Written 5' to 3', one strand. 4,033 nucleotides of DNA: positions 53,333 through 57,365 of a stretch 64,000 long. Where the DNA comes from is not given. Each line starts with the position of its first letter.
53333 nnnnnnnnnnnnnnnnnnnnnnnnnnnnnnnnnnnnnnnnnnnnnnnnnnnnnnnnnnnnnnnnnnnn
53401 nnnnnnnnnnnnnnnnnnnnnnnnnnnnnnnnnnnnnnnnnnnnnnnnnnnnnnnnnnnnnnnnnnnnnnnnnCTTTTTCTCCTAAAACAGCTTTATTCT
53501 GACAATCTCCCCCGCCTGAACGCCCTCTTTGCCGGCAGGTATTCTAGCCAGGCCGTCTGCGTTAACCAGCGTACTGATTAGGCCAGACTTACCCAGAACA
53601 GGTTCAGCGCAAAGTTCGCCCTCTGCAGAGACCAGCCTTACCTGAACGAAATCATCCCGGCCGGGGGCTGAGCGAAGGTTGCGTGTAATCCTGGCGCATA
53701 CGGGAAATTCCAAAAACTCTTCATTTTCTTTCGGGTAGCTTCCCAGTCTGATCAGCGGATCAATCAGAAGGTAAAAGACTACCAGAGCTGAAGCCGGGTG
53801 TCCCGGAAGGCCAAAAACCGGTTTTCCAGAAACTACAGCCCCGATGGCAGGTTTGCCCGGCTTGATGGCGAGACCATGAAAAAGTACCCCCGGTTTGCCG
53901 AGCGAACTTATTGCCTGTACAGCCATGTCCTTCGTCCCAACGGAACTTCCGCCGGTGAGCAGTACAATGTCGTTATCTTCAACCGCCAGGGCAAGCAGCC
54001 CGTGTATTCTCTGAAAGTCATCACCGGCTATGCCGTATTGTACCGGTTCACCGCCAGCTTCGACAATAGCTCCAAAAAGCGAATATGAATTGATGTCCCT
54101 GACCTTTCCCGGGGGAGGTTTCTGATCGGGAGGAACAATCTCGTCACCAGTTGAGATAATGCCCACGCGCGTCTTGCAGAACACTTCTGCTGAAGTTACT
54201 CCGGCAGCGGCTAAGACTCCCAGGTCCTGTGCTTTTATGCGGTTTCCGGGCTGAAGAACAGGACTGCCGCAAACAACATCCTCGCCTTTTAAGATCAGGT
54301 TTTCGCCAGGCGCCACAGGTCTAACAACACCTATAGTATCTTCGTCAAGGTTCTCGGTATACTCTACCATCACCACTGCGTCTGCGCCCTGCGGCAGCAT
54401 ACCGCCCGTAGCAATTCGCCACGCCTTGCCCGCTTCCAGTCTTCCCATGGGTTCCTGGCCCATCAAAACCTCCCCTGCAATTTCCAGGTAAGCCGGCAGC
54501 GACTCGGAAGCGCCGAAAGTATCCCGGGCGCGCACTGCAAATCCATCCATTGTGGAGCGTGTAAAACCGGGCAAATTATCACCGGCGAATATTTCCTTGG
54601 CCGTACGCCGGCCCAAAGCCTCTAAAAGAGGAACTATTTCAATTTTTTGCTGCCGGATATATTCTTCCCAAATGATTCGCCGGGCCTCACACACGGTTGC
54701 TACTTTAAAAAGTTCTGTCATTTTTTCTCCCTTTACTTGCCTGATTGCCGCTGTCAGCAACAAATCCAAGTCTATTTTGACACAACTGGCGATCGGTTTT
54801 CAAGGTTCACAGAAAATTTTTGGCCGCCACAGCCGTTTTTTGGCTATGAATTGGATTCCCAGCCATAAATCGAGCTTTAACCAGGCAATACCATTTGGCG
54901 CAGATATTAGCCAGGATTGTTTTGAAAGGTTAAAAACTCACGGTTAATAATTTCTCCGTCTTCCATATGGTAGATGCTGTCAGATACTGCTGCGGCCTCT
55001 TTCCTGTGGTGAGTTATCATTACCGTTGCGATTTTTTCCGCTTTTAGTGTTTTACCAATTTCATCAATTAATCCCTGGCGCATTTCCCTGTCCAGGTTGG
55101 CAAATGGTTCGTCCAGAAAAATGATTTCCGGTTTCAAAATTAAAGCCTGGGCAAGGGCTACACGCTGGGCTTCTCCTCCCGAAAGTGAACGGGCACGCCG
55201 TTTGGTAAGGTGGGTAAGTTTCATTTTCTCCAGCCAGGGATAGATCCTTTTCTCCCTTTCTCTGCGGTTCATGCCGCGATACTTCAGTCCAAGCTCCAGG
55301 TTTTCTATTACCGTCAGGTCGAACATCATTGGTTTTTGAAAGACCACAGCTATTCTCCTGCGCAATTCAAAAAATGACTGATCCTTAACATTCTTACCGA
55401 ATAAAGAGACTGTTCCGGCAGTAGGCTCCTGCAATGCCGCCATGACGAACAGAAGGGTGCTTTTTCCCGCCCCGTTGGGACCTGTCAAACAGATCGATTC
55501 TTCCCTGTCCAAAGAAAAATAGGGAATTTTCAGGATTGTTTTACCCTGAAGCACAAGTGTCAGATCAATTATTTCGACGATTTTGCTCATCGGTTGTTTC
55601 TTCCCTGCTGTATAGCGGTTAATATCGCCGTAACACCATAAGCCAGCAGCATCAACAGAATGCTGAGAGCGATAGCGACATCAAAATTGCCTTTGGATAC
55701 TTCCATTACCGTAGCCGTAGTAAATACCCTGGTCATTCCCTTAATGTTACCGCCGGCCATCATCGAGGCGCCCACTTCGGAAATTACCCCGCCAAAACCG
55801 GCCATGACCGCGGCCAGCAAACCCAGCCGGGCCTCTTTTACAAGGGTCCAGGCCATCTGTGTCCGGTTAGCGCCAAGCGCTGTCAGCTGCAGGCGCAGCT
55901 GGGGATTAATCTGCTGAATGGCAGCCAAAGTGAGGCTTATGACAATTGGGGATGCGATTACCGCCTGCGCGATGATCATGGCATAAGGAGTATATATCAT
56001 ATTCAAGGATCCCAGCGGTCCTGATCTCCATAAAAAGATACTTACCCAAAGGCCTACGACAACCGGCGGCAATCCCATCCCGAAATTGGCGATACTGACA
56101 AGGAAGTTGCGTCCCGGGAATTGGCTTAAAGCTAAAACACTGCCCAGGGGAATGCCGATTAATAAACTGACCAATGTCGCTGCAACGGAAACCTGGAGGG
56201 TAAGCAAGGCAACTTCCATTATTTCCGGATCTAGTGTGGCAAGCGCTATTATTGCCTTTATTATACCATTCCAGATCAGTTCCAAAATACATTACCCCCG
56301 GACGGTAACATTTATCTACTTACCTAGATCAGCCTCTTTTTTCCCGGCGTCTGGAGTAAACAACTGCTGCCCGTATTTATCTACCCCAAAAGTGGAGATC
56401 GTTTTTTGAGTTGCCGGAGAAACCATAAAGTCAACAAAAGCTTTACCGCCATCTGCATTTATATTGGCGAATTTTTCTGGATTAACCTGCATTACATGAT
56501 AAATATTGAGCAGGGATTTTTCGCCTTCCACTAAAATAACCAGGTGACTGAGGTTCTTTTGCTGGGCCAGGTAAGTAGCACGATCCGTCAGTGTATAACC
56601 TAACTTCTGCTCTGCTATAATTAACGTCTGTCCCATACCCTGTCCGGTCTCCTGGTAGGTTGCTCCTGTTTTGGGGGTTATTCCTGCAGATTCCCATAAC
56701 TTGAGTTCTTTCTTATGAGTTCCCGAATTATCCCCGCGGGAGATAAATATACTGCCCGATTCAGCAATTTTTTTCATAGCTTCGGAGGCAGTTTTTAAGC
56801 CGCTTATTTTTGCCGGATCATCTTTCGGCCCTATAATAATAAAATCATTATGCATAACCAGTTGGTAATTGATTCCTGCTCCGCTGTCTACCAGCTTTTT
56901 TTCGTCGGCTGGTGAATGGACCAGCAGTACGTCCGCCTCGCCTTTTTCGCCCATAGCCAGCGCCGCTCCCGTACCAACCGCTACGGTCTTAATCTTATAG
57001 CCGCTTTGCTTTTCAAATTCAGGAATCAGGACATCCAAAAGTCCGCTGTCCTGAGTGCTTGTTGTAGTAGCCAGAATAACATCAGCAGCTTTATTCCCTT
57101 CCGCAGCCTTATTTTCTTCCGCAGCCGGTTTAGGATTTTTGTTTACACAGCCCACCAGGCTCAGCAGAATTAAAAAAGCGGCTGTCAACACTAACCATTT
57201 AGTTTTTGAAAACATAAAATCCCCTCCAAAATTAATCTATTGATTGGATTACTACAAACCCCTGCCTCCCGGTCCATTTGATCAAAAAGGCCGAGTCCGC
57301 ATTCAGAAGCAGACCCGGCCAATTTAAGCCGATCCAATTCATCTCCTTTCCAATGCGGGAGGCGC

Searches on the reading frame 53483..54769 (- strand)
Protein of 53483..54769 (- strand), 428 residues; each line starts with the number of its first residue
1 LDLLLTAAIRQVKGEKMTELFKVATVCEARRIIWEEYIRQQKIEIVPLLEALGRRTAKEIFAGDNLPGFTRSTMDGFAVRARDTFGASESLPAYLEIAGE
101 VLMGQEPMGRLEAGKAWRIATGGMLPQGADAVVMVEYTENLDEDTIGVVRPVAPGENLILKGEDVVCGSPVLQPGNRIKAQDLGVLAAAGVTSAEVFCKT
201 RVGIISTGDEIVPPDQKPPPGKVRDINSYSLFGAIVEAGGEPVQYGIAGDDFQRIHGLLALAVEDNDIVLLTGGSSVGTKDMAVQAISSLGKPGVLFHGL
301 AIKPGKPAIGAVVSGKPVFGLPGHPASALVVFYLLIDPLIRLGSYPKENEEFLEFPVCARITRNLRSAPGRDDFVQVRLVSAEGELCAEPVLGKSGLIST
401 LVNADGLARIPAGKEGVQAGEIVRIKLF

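Call 52: search_protein_families(library=pfam, proteins=[window:53483-54769:-], max_evalue=0.0001)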
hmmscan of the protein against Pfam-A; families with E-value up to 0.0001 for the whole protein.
window:53483-54769:- (428 aa): 3 families
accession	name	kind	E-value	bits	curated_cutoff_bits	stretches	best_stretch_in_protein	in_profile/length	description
PF03453.22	MoeA_N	-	5.3e-44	150.2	30.8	1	25-190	2-160/160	MoeA N-terminal region (domain I and II)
PF00994.29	MoCF_biosynth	-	1.4e-30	106.3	26.6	1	203-341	1-143/144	Probable molybdopterin binding domain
PF03454.20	MoeA_C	-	1.8e-17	63.8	22.1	1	359-428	2-72/72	MoeA C-terminal region (domain IV)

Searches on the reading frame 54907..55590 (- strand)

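Call 52: search_protein_families(library=pfam, proteins=[window:54907-55590:-], max_evalue=0.0001)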
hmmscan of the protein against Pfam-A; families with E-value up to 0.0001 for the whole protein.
window:54907-55590:- (227 aa): 4 families
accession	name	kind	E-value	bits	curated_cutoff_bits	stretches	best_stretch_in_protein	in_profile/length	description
PF00005.33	ABC_tran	-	5.8e-33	114.8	25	1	25-164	6-137/137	ABC transporter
PF13304.12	AAA_21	-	1.8e-07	32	27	0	34-54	3-23/304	AAA domain, putative AbiEii toxin, Type IV TA system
PF02463.25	SMC_N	-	3.6e-05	23.8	40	0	33-209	27-211/220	RecF/RecN/SMC N terminal domain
PF13558.12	SbcC_Walker_B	-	7e-05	23.4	27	0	127-176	24-86/90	SbcC/RAD50-like, Walker B motif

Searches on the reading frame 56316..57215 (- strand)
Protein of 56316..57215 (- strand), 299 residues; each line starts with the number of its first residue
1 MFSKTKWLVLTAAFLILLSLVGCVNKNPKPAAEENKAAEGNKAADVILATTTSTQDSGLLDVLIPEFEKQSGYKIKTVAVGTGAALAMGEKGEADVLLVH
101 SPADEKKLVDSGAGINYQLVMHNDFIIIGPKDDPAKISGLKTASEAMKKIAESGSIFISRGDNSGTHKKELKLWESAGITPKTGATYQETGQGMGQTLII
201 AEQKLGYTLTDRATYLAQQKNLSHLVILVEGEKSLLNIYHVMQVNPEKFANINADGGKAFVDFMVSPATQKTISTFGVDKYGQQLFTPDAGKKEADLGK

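Call 52: search_protein_families(library=pfam, proteins=[window:56316-57215:-], max_evalue=0.0001)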
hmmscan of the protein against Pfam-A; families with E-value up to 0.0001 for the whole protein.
window:56316-57215:- (299 aa): 2 families
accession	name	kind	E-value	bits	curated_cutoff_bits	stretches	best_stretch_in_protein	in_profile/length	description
PF12849.12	PBP_like_2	-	1.8e-53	182.5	27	1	38-267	3-266/267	PBP superfamily domain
PF13531.11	SBP_bac_11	-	3.4e-15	56.9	25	1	59-277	12-225/227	Bacterial extracellular solute-binding protein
